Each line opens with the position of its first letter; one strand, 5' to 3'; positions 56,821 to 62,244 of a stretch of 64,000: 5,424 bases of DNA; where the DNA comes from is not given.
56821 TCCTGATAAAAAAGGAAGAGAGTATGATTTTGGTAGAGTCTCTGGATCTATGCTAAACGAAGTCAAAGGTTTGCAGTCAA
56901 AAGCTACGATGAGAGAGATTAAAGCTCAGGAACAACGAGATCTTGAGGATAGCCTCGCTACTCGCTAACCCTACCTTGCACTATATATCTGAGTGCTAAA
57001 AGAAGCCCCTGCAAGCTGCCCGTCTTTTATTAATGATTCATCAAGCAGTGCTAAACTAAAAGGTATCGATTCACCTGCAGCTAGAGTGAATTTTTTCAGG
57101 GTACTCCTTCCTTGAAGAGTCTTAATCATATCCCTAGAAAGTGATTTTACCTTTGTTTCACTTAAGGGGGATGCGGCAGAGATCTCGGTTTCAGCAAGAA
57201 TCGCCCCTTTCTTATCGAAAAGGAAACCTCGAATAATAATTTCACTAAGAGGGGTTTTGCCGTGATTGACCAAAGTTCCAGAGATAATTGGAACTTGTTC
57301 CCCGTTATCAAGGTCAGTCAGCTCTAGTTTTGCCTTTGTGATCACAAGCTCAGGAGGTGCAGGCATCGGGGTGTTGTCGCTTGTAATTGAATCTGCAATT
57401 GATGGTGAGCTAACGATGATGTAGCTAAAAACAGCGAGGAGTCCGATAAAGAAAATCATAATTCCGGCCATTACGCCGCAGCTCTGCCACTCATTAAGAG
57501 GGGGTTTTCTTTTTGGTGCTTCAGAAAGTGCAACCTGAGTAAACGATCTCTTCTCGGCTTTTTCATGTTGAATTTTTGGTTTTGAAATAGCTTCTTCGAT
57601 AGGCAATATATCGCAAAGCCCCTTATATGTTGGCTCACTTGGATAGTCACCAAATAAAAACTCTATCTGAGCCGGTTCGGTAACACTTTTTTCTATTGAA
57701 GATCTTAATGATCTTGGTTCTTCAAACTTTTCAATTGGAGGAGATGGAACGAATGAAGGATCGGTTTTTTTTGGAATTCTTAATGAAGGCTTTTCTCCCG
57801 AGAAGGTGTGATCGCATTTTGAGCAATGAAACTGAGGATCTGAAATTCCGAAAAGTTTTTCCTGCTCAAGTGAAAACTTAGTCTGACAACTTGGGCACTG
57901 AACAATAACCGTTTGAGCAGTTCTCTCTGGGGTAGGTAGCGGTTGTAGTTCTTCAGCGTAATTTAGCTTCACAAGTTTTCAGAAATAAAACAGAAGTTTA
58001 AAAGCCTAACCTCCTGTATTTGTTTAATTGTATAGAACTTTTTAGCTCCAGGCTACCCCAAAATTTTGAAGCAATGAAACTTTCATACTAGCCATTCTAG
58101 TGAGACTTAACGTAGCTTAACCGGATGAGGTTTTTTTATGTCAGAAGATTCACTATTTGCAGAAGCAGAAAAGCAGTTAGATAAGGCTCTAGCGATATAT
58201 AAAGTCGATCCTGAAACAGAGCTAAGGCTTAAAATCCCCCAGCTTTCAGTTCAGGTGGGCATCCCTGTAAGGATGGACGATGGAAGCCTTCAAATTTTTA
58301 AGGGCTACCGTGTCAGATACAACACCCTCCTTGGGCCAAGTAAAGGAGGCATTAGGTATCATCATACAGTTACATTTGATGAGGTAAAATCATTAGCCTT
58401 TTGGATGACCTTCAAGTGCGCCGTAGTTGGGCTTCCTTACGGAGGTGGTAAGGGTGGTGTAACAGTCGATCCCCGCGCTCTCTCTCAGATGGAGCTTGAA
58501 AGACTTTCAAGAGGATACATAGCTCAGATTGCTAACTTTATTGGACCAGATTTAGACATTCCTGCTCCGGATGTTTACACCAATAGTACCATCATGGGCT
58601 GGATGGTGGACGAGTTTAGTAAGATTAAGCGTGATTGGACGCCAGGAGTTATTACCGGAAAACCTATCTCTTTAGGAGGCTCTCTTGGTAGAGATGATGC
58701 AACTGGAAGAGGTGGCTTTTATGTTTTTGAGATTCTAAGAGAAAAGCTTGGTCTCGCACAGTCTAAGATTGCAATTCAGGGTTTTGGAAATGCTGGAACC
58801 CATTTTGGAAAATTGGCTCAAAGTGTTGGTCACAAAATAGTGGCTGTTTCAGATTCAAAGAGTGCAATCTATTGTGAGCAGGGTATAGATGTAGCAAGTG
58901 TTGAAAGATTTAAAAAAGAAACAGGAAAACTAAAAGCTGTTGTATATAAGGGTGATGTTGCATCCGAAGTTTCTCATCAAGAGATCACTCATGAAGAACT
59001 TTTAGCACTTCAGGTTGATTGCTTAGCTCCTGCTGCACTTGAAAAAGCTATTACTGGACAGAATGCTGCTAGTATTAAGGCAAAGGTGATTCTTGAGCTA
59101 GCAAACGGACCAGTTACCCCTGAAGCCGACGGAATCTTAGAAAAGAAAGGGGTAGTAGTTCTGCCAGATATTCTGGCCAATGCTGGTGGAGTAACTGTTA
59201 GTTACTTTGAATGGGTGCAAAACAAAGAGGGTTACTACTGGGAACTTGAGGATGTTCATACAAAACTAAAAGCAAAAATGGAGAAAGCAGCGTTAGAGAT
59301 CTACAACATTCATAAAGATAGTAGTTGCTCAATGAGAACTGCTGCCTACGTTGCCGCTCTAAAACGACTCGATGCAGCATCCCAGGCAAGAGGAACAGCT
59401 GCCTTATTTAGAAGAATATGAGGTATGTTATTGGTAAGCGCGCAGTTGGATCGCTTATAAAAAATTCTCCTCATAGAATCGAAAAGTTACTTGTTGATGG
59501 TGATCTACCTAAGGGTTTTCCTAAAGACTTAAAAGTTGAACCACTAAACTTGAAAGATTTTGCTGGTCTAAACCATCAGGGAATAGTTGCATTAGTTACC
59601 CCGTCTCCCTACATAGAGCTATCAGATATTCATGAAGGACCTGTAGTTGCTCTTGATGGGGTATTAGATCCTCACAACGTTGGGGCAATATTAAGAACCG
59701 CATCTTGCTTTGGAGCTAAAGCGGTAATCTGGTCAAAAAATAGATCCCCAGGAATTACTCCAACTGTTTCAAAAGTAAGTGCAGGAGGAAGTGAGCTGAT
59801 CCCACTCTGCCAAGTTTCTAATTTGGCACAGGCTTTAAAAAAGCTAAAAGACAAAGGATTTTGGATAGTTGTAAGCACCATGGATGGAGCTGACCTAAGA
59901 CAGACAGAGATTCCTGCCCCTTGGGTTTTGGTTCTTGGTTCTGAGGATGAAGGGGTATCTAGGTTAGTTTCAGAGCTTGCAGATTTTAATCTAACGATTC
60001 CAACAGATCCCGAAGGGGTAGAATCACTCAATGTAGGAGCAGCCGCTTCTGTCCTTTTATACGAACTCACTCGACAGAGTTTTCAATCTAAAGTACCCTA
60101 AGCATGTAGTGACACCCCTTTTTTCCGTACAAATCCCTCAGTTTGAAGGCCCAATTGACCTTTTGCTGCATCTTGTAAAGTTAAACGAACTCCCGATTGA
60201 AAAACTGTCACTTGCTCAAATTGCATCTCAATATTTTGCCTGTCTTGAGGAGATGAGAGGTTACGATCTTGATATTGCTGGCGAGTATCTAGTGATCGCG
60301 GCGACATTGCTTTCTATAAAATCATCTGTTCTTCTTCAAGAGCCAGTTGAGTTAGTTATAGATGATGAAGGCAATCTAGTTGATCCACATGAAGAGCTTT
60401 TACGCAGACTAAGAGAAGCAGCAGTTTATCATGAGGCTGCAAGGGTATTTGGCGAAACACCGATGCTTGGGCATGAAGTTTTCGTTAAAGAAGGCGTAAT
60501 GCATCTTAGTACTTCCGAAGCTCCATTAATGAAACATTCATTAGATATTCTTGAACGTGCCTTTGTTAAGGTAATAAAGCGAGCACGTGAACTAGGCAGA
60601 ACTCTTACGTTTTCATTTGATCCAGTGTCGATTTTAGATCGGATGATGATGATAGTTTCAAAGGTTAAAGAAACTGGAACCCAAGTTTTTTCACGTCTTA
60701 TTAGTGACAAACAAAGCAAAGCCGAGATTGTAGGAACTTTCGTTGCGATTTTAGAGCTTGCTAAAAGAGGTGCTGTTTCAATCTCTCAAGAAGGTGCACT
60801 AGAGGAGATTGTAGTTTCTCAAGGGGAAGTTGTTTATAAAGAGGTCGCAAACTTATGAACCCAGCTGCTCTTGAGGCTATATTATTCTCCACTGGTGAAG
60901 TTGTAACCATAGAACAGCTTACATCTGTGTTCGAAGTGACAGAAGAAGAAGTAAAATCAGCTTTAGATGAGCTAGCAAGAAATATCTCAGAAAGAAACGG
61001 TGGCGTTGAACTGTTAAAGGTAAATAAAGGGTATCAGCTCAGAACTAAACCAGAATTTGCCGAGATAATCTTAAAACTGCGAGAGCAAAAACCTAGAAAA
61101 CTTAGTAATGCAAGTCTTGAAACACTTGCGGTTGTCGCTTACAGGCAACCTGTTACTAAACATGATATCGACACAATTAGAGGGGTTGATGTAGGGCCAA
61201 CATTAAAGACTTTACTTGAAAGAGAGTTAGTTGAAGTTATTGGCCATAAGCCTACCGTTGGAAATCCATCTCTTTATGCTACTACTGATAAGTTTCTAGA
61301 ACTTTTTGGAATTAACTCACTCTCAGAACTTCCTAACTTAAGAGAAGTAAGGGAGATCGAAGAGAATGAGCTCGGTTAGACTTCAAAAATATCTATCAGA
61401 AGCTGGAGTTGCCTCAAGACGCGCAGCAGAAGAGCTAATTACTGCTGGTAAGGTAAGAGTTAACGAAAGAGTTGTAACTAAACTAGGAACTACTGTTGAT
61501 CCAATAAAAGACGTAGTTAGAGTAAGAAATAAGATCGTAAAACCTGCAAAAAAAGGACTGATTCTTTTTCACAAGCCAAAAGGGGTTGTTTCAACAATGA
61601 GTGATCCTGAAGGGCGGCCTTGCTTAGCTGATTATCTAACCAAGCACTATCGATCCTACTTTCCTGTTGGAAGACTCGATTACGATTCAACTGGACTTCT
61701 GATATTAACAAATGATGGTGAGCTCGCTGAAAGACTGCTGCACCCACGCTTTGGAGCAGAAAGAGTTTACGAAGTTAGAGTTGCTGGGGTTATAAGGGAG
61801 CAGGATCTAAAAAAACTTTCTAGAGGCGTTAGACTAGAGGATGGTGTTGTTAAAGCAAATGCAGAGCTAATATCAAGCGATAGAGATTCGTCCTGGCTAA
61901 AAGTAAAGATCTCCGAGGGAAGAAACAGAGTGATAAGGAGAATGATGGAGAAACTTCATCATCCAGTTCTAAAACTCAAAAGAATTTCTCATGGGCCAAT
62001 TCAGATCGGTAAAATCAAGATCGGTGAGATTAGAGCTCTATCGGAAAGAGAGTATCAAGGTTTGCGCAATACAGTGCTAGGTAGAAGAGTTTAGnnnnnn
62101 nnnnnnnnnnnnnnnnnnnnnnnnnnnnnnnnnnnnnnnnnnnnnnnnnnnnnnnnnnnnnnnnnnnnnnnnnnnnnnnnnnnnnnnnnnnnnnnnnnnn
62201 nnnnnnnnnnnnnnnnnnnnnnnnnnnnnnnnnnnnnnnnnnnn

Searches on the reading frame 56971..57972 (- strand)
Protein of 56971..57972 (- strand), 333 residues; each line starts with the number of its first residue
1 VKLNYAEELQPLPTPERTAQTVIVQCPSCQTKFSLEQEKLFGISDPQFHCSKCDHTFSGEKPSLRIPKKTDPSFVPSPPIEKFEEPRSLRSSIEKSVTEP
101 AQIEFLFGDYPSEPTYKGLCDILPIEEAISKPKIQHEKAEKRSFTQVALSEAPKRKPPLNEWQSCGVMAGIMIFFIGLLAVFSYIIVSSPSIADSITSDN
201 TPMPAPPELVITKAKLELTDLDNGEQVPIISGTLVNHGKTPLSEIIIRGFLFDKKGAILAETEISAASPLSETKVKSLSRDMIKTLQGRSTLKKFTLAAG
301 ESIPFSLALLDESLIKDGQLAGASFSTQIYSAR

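Call 26: search_protein_families(library=ncbifam, proteins=[window:56971-57972:-], max_evalue=0.00001)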
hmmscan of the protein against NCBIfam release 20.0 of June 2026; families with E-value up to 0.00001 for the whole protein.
window:56971-57972:- (333 aa): 1 family
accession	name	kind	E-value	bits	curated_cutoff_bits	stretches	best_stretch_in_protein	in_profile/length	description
TIGR02098.1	MJ0042_CXXC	domain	2.1e-06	27.3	20.9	1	23-58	2-36/38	MJ0042-type zinc finger domain-containing protein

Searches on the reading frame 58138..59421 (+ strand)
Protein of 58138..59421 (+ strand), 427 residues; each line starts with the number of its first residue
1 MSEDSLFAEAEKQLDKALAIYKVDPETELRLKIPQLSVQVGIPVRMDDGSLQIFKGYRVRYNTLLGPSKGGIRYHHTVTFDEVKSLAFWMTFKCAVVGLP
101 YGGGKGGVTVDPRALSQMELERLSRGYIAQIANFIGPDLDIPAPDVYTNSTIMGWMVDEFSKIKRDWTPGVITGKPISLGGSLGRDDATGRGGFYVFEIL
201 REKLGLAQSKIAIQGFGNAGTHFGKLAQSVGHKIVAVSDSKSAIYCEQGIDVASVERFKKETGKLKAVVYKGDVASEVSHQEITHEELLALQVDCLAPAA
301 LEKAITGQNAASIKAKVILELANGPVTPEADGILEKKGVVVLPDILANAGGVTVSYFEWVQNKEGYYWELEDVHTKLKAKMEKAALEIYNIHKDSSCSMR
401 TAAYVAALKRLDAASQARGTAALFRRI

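Call 23: search_protein_families(library=pfam, proteins=[window:58138-59421:+], max_evalue=0.00001)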
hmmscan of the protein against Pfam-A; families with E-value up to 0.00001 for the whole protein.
window:58138-59421:+ (427 aa): 2 families
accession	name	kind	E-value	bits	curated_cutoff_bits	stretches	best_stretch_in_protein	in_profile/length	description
PF00208.27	ELFV_dehydrog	-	1.2e-72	245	23.4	1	180-419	1-241/241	Glutamate/Leucine/Phenylalanine/Valine dehydrogenase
PF02812.23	ELFV_dehydrog_N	-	1e-54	184.2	25.3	1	35-162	2-129/129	Glu/Leu/Phe/Val dehydrogenase, dimerisation domain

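Call 49: find_related_loci(query=window:58138-59418:+, collection=genome_contigs, flank=2000)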
Query window:58138-59418:+ (427 aa) in genome_contigs; peptide patterns used: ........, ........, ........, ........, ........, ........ (x = any residue, [..] = any of these).
600 stretches matched a pattern (row limit reached: there are more); 579 encode a relative of the query (tblastn E <= 1e-3); the best 80 are kept; 80 distinct loci.
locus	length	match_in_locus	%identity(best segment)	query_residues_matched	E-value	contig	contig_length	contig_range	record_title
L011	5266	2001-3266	64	5-424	5e-178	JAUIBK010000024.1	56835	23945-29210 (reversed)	MAG: bacterium isolate 6_bin.32 NODE_728_length_56835_cov_1.248289, whole genome shotgun sequence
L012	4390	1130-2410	59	1-424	1e-171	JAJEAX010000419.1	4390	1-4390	MAG: Candidatus Latescibacterota bacterium isolate jk18x7bins.9 k141_293144, whole genome shotgun sequence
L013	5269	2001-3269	60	5-424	2e-166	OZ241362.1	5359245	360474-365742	MAG: Candidatus Latescibacterota bacterium isolate 7df831f4-54e1-479f-8521-a5e6456f6651 genome assembly, chromosome: 1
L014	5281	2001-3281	59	1-424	4e-166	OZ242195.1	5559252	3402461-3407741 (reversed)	MAG: Candidatus Latescibacterota bacterium isolate a57e98d2-c2a9-4833-8eaa-f85fbefd33d8 genome assembly, chromosome: 1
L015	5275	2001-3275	59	4-426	8e-166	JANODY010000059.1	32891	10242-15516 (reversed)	MAG: Cyanobacteria bacterium SOY_65_metabat_81 SOY_65_k141_1807129, whole genome shotgun sequence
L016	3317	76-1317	59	5-426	3e-169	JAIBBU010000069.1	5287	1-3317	MAG: Oligoflexia bacterium isolate SSF28 NODE_346697_length_5287_cov_8.330620, whole genome shotgun sequence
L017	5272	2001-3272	59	5-424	4e-165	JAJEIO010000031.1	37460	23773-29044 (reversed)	MAG: Candidatus Latescibacterota bacterium isolate p16x65bins.25 k141_752738, whole genome shotgun sequence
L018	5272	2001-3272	59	5-424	3e-164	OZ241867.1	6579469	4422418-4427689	MAG: Candidatus Latescibacterota bacterium isolate 402c3f40-99c9-4ff8-b352-fabea084b2f7 genome assembly, chromosome: 1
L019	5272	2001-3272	59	5-424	5e-164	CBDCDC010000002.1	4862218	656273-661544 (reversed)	MAG: Candidatus Latescibacterota bacterium isolate a5674b02-4162-4bfe-8498-4cf7be1abab7 genome assembly, contig: contig_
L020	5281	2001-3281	59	1-424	6e-164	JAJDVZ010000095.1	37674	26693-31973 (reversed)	MAG: Candidatus Latescibacterota bacterium isolate jk18x22bins.75 k141_829514, whole genome shotgun sequence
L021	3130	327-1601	59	1-424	6e-173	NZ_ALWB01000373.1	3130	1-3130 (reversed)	Pseudanabaena biceps PCC 7429 scaffold_00373, whole genome shotgun sequence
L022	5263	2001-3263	58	1-420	4e-164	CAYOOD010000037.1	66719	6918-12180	MAG TPA_asm: uncultured bacterium isolate binchicken_co135_64 genome assembly, contig: NODE_963_length_66719_cov_24.8423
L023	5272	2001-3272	59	5-424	8e-164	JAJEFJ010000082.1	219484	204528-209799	MAG: Candidatus Latescibacterota bacterium isolate p16x43bins.30 k141_430300, whole genome shotgun sequence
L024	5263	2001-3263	58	1-420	7e-163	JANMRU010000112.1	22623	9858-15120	MAG: Pseudanabaena sp. SOY_30_concoct_251 SOY_30_k141_196991, whole genome shotgun sequence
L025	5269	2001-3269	57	4-424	7e-163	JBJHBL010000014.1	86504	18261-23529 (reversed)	MAG: Limnoraphis sp. isolate SF2967_J5348.semibin_refined.053 NODE_343_length_86504_cov_2.262165, whole genome shotgun s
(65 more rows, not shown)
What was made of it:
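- Tried and rejected: A glutamate dehydrogenase (GDH) scan gave at most 64% identity, mostly to unrelated phyla (call 49).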

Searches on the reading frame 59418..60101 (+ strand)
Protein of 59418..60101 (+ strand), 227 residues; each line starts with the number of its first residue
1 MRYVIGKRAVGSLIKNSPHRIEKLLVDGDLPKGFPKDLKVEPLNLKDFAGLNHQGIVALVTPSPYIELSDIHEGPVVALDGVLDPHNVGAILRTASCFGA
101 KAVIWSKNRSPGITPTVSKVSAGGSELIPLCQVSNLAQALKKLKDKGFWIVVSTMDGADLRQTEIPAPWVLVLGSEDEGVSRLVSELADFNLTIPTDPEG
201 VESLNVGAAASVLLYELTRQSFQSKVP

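Call 26: search_protein_families(library=ncbifam, proteins=[window:59418-60101:+], max_evalue=0.00001)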
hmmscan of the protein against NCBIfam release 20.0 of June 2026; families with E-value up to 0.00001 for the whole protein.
window:59418-60101:+ (227 aa): 8 families
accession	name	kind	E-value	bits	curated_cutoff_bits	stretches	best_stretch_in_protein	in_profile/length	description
TIGR00186.1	rRNA_methyl_3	equivalog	8.6e-51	172.7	160.15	1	48-220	59-239/240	23S rRNA (guanosine(2251)-2'-O)-methyltransferase RlmB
NF008386.0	PRK11181.1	equivalog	4.7e-39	134.1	366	1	49-221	63-242/244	23S rRNA (guanosine(2251)-2'-O)-methyltransferase RlmB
NF008117.0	PRK10864.1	equivalog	2e-24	86.5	267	1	73-221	195-342/344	tRNA/rRNA methyltransferase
NF008295.0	PRK11081.1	equivalog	7.2e-19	68.2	227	1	77-221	22-165/230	tRNA (guanosine(18)-2'-O)-methyltransferase TrmH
NF000477.1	NshR_TsnR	equivalog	5.1e-12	45.8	425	1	62-221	105-264/266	NshR/TsnR family 23S rRNA methyltransferase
NF000035.1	nosihep_NshR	exception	8.9e-08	31.9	500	1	67-222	107-265/274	NshR family nosiheptide/thiostrepton resistance 23S rRNA methyltransferase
TIGR00050.1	rRNA_methyl_1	subfamily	9.9e-07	28.9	167.15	0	85-221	15-157/233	TrmJ/YjtD family RNA methyltransferase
TIGR00185.1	tRNA_yibK_trmL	equivalog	1.3e-06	28.3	190.6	1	128-221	55-148/154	tRNA (uridine(34)/cytosine(34)/5-carboxymethylaminomethyluridine(34)-2'-O)-methyltransferase TrmL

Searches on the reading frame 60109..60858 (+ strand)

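Call 26: search_protein_families(library=ncbifam, proteins=[window:60109-60858:+], max_evalue=0.00001)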
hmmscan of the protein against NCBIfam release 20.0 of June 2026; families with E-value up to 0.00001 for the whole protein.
window:60109-60858:+ (249 aa): 5 families
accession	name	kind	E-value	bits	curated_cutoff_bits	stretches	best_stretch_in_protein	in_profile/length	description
NF000995.0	PRK00104.1-4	equivalog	2.5e-43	148.3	315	1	5-239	5-246/251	segregation/condensation protein A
NF000994.0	PRK00104.1-3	equivalog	1.6e-42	145.8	234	1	6-240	5-242/246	segregation/condensation protein A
NF000992.0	PRK00104.1-1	equivalog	1.8e-32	112.9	417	1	7-238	5-242/247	segregation/condensation protein A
NF000993.0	PRK00104.1-2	equivalog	8.5e-30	104.1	268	1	7-238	3-232/237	segregation/condensation protein A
NF001751.0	PRK00478.1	equivalog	1.1e-11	44.4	436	1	5-116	161-274/505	segregation/condensation protein A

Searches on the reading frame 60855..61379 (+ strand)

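Call 26: search_protein_families(library=ncbifam, proteins=[window:60855-61379:+], max_evalue=0.00001)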
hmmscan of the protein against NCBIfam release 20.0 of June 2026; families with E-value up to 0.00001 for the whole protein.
window:60855-61379:+ (174 aa): 2 families
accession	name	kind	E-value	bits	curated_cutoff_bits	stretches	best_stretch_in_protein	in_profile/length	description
TIGR00281.1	TIGR00281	equivalog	5.6e-45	153.2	89.2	1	4-165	4-167/186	SMC-Scp complex subunit ScpB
NF001106.1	PRK00135.2-1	exception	3.7e-32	111.7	300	1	6-169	206-373/377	SMC-Scp complex subunit ScpB, long form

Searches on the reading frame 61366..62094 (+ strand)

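Call 26: search_protein_families(library=ncbifam, proteins=[window:61366-62094:+], max_evalue=0.00001)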
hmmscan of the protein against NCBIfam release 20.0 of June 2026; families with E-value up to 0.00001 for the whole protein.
window:61366-62094:+ (242 aa): 6 families
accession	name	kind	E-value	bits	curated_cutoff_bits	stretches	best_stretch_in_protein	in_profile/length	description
TIGR00093.1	TIGR00093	subfamily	1.1e-47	161.8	109.3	1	69-226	1-160/161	pseudouridine synthase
NF007976.1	PRK10700.1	equivalog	6.1e-42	143.7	290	1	3-216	2-222/291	23S rRNA pseudouridine(2605) synthase RluB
NF007784.0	PRK10475.1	equivalog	4.6e-37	127.6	318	1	2-233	5-232/290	23S rRNA pseudouridine(2604) synthase RluF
NF008097.0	PRK10839.1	equivalog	3.8e-25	88.9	275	1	4-231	1-228/232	16S rRNA pseudouridine(516) synthase RsuA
NF008487.1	PRK11394.1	equivalog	6.1e-25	88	284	1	64-224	29-203/206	23S rRNA pseudouridine(2457) synthase RluE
TIGR00005.1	rluA_subfam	subfamily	3.9e-11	42.8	192.7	1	4-203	6-239/298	RluA family pseudouridine synthase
